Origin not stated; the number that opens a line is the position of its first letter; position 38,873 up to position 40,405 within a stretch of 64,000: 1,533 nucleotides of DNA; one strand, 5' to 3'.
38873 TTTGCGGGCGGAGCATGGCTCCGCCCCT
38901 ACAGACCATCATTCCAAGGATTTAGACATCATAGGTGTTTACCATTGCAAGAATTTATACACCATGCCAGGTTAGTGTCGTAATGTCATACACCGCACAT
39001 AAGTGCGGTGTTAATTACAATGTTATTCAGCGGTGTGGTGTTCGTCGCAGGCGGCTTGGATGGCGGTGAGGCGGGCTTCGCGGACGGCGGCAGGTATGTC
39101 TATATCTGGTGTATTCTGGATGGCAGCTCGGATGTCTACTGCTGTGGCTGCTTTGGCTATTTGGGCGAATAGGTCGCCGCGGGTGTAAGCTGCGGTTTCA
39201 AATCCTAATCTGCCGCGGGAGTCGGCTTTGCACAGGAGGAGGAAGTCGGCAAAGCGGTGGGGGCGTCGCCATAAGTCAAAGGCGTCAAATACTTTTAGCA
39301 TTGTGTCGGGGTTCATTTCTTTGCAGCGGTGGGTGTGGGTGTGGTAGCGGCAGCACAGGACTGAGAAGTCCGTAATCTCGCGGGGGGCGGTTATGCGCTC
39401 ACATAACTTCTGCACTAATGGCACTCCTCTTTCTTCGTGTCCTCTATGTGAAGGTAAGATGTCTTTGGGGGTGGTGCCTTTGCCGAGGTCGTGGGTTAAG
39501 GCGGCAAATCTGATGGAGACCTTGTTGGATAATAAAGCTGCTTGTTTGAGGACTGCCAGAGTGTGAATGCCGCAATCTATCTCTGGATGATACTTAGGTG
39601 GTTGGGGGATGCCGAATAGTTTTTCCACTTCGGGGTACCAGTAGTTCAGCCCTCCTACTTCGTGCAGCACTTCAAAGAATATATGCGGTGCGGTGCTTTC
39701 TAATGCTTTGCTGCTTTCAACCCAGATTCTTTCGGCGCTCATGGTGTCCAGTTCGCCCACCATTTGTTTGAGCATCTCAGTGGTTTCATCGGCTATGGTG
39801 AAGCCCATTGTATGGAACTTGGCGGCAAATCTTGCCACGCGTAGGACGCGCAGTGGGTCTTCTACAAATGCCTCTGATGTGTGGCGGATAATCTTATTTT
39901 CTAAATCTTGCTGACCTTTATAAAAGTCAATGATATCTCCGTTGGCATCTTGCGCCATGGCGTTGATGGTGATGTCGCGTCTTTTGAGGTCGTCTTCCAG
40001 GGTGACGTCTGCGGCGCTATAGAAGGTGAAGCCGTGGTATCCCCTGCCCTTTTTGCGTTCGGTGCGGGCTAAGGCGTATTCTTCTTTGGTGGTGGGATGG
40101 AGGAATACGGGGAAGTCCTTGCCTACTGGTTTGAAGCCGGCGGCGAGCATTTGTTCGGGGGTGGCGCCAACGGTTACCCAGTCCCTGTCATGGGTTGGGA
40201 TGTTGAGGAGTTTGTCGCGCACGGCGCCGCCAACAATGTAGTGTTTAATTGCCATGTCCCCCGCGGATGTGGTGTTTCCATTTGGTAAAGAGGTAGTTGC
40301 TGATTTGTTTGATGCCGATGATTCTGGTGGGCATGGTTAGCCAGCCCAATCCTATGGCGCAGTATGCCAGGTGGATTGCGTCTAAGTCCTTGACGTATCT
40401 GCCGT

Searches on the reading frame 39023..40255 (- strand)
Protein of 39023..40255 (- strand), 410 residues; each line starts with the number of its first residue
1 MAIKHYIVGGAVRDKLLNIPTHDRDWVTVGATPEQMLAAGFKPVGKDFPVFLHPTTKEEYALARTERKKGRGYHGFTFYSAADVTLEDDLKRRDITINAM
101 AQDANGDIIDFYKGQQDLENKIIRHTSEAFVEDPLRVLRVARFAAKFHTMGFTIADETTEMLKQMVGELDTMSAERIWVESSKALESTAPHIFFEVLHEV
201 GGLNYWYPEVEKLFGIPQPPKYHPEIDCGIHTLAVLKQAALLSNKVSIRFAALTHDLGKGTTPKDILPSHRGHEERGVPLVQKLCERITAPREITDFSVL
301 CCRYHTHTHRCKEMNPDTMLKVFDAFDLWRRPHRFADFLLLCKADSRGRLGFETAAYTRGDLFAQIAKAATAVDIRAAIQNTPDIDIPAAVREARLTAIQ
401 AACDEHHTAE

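Call 8: search_protein_families(library=ncbifam, proteins=[window:39023-40255:-], max_evalue=0.001)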
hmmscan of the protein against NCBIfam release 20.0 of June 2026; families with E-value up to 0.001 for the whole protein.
window:39023-40255:- (410 aa): 13 families
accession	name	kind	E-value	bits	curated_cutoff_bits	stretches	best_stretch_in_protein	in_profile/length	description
NF008137.0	PRK10885.1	equivalog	2.7e-180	599.5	451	1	4-405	2-406/409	multifunctional CCA addition/repair protein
NF009813.0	PRK13298.1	equivalog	9.8e-125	416.7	606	1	4-400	2-404/417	tRNA CCA-pyrophosphorylase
NF009812.0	PRK13297.1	equivalog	4.5e-82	276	624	1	3-212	12-221/364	tRNA CCA-pyrophosphorylase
NF009811.0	PRK13296.1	equivalog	4.1e-77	259.5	469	1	4-214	2-212/360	CCA tRNA nucleotidyltransferase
NF009814.0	PRK13299.1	equivalog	2.6e-37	128.8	290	1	5-205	23-224/396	CCA tRNA nucleotidyltransferase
TIGR02692.1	tRNA_CCA_actino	equivalog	1.5e-34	119.5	438.8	1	5-293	30-330/466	CCA tRNA nucleotidyltransferase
TIGR01942.1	pcnB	subfamily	8.1e-28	97.4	305.65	1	5-214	32-245/425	polynucleotide adenylyltransferase PcnB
NF008634.1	PRK11623.1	equivalog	3.2e-19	68.8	702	1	5-214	63-287/469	polynucleotide adenylyltransferase PcnB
NF041569.1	A-tRNAntase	equivalog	2.7e-13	49.1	1440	1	84-210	565-695/880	A-adding tRNA nucleotidyltransferase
NF002895.0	PRK03381.1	equivalog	7.6e-06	24.3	631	1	132-305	329-495/782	[protein-PII] uridylyltransferase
TIGR01693.1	UTase_glnD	equivalog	3e-05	22.5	519.4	1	113-297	315-509/850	[protein-PII] uridylyltransferase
NF001265.0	PRK00227.1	equivalog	0.00016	20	799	1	123-308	280-458/693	[protein-PII] uridylyltransferase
TIGR00277.1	HDIG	domain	0.00057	19.7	27.6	0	231-296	8-80/84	HDIG domain-containing metalloprotein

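Call 60: list_cluster_members(proteins=[P0001, P0121, window:39023-40255:-])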
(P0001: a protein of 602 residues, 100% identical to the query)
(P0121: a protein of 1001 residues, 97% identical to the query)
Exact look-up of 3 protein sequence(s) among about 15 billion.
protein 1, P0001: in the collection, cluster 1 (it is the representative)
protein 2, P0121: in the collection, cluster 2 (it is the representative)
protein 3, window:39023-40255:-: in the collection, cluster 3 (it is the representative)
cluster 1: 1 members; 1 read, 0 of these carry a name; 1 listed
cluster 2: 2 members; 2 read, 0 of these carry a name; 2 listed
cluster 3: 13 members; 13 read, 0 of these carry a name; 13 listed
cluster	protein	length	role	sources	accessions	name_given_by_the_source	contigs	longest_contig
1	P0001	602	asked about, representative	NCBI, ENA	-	-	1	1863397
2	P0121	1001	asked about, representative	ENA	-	-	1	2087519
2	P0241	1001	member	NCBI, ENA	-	-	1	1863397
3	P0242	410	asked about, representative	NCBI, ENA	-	-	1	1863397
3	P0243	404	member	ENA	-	-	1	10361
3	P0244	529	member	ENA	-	-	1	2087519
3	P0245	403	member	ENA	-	-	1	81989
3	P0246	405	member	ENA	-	-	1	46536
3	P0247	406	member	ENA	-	-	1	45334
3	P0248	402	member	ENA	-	-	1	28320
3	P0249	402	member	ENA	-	-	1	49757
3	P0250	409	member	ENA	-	-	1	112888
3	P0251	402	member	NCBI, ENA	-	-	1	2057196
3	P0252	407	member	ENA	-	-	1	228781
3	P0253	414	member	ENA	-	-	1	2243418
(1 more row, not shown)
